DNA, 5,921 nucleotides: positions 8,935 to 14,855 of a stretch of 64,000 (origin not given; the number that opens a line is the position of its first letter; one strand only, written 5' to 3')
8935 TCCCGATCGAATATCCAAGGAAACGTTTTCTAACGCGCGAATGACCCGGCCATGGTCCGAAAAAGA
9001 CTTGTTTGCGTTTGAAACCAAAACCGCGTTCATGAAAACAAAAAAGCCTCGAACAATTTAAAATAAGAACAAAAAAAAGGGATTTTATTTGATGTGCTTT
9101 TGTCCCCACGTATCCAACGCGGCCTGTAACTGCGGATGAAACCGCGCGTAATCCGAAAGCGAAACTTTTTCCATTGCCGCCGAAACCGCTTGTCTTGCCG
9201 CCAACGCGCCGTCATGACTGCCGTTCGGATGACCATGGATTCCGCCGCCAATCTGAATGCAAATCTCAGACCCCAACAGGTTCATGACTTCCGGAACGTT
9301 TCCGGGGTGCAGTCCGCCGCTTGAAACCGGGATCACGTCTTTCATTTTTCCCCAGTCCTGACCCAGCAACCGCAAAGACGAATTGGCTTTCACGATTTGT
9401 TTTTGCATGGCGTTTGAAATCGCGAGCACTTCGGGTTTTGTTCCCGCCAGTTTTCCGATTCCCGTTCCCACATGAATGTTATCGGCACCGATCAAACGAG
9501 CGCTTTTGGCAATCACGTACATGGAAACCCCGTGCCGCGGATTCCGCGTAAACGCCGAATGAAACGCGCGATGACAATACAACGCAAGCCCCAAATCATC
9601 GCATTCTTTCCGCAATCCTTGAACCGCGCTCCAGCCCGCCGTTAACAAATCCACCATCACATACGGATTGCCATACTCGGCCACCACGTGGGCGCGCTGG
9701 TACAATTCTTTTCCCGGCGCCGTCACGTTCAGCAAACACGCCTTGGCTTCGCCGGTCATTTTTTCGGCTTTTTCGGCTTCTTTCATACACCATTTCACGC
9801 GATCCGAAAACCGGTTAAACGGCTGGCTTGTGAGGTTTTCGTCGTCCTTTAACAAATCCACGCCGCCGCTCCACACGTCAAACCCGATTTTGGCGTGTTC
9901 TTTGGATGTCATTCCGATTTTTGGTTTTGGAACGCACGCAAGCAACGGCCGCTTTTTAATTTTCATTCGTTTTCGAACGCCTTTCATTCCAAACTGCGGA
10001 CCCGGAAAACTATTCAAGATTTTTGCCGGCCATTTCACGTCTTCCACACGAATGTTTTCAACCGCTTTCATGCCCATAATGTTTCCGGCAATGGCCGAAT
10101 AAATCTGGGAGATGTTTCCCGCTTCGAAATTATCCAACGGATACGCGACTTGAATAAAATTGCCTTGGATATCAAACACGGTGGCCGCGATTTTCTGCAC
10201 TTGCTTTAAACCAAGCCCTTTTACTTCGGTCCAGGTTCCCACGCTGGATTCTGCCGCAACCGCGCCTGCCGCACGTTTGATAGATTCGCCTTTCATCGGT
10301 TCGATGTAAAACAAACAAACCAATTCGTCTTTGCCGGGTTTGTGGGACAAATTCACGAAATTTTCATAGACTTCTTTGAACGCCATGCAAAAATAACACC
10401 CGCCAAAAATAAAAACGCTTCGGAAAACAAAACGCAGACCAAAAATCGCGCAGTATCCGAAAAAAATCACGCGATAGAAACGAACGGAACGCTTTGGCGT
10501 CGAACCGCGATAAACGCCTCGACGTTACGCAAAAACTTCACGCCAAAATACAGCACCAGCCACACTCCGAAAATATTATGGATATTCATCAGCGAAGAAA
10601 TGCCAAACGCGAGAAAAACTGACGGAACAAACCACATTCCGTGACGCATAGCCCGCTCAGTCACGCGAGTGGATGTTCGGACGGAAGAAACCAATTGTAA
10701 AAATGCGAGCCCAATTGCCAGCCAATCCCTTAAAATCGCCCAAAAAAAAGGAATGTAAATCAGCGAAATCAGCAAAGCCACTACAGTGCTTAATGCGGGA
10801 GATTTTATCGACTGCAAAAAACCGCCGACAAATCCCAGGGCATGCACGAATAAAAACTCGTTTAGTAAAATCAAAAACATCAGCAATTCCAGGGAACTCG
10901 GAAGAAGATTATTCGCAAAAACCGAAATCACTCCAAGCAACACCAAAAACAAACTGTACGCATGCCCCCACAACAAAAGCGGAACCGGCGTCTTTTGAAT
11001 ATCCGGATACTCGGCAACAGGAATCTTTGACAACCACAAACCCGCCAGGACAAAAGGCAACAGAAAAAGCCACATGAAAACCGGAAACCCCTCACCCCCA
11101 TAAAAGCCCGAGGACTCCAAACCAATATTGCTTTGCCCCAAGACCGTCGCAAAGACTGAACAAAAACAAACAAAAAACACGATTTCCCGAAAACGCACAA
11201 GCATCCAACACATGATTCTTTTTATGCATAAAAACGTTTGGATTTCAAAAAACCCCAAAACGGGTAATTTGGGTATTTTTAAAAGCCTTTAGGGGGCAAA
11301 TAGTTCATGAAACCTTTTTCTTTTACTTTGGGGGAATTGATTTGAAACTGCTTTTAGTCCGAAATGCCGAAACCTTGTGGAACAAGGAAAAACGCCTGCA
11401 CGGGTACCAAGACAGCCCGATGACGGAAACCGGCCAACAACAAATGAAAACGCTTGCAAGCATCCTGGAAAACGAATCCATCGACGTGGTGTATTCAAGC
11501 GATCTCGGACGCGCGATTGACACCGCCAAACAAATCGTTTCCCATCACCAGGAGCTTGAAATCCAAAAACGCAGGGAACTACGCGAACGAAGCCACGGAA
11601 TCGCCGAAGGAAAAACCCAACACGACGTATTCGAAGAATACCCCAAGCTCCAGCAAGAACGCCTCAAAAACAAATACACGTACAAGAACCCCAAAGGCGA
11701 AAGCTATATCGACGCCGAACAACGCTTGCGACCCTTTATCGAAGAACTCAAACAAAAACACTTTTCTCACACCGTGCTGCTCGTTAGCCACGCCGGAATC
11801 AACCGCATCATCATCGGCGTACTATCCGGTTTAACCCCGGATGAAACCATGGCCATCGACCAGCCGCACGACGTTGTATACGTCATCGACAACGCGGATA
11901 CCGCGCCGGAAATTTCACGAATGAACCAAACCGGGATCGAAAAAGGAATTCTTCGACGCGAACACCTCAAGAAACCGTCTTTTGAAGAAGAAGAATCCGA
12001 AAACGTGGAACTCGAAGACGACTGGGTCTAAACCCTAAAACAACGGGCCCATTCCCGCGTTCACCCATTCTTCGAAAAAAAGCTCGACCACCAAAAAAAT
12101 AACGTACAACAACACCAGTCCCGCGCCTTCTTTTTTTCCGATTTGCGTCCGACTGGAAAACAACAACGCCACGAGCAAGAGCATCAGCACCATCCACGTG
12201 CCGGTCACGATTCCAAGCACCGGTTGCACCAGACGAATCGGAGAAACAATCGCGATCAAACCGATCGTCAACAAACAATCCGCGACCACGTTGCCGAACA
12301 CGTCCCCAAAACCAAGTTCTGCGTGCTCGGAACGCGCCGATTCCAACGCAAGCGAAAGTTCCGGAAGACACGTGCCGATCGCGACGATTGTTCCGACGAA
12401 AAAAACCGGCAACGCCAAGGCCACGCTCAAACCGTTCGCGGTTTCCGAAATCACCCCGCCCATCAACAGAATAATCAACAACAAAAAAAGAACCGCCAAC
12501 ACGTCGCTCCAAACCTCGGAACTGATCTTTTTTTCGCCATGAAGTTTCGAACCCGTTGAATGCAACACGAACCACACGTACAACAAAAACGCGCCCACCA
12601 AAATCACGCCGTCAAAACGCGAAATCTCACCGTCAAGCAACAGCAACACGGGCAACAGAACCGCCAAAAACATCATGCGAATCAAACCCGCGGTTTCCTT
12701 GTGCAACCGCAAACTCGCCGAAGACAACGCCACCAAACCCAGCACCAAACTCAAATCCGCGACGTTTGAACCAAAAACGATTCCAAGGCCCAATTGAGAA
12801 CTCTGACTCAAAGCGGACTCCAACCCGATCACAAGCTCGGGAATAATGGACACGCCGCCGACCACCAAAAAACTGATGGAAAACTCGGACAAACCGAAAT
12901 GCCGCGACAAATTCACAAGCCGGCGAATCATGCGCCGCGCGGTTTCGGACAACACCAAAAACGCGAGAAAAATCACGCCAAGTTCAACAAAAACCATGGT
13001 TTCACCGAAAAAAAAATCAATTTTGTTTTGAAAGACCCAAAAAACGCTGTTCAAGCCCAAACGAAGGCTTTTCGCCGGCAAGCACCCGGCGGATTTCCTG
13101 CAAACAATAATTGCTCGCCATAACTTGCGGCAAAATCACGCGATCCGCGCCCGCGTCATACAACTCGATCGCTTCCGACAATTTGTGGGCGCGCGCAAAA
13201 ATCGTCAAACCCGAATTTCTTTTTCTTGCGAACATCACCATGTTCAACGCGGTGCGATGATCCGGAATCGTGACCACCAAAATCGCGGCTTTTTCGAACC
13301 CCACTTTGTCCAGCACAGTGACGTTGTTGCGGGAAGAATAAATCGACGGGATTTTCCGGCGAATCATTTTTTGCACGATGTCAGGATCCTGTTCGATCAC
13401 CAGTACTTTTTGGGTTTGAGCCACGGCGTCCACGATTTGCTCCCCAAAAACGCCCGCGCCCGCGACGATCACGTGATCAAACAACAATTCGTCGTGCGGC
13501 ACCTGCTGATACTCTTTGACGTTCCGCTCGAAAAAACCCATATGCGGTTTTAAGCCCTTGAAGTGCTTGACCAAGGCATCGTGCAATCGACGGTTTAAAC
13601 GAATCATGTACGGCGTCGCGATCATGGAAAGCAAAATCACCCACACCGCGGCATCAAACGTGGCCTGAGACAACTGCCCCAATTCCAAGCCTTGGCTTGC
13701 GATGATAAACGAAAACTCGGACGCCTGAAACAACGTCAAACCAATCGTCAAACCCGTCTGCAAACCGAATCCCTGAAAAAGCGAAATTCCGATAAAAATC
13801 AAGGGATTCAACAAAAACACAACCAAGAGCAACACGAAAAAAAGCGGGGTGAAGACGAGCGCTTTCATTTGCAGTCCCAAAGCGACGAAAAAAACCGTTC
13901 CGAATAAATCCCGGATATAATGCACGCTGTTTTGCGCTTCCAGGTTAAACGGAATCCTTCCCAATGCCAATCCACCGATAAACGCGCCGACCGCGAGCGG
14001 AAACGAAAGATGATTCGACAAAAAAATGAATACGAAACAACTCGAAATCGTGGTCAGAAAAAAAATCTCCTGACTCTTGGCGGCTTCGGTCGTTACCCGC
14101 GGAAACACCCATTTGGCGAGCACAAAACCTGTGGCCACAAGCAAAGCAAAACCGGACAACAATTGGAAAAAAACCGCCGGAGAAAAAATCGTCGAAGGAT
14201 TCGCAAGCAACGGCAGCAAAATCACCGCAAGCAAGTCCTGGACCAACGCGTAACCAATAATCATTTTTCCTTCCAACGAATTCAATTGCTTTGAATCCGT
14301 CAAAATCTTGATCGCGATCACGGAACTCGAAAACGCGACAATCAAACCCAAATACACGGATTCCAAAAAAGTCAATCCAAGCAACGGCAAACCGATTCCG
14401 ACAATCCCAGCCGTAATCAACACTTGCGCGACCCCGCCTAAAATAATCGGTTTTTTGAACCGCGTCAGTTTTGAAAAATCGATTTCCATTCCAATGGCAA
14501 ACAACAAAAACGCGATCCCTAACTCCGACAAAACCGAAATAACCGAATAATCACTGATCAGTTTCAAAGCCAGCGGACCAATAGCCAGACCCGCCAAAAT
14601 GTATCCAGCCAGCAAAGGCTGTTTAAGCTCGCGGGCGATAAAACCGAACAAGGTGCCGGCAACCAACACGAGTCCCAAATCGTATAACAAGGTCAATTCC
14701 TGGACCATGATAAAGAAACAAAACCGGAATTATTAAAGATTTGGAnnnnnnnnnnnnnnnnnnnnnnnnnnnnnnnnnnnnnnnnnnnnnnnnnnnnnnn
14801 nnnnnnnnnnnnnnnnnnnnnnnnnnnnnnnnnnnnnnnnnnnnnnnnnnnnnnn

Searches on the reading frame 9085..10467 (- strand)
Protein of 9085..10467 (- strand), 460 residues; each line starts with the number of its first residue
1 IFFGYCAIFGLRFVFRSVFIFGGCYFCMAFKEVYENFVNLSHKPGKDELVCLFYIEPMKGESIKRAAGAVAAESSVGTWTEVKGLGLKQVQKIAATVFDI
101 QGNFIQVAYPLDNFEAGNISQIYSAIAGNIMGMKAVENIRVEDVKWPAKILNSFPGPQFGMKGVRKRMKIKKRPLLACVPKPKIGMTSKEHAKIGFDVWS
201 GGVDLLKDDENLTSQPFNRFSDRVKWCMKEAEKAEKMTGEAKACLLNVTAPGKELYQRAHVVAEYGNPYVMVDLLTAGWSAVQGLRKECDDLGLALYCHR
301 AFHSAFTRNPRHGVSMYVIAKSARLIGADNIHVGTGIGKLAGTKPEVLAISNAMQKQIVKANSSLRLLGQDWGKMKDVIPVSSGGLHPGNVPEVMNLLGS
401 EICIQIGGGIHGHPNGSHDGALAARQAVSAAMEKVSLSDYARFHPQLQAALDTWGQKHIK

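Call 29: search_protein_families(library=pfam, proteins=[window:9085-10467:-], max_evalue=0.00001)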
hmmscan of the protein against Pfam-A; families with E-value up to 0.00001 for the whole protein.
window:9085-10467:- (460 aa): 2 families
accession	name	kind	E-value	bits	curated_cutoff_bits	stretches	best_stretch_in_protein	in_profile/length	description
PF00016.26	RuBisCO_large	-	1.7e-84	284.1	30.1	1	162-454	3-299/299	Ribulose bisphosphate carboxylase large chain, catalytic domain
PF02788.21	RuBisCO_large_N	-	9.9e-38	129.5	20.7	1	37-149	2-119/120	Ribulose bisphosphate carboxylase large chain, N-terminal domain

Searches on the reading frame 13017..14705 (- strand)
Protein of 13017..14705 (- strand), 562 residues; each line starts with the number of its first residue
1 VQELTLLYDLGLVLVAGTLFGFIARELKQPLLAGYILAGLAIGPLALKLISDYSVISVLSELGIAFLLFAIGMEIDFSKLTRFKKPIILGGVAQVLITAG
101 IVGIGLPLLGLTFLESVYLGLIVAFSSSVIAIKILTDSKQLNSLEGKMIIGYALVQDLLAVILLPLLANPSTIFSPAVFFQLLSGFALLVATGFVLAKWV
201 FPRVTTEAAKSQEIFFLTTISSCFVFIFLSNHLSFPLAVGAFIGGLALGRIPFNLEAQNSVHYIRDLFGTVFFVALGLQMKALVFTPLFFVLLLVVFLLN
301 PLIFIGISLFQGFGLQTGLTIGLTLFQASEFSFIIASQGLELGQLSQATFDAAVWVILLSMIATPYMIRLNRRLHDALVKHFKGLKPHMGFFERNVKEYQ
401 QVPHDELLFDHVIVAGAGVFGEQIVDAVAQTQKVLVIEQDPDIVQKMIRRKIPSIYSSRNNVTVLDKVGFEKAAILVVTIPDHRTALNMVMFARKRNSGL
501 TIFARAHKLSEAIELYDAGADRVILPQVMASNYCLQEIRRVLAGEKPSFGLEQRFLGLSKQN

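Call 29: search_protein_families(library=pfam, proteins=[window:13017-14705:-], max_evalue=0.00001)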
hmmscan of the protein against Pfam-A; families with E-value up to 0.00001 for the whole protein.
window:13017-14705:- (562 aa): 2 families
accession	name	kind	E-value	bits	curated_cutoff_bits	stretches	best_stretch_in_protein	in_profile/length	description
PF00999.27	Na_H_Exchanger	-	1.5e-52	179.2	26.2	1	18-366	9-372/375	Sodium/hydrogen exchanger, transmembrane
PF02254.24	TrkA_N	-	2.6e-22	79.8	23.8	1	412-526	1-116/116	TrkA-N domain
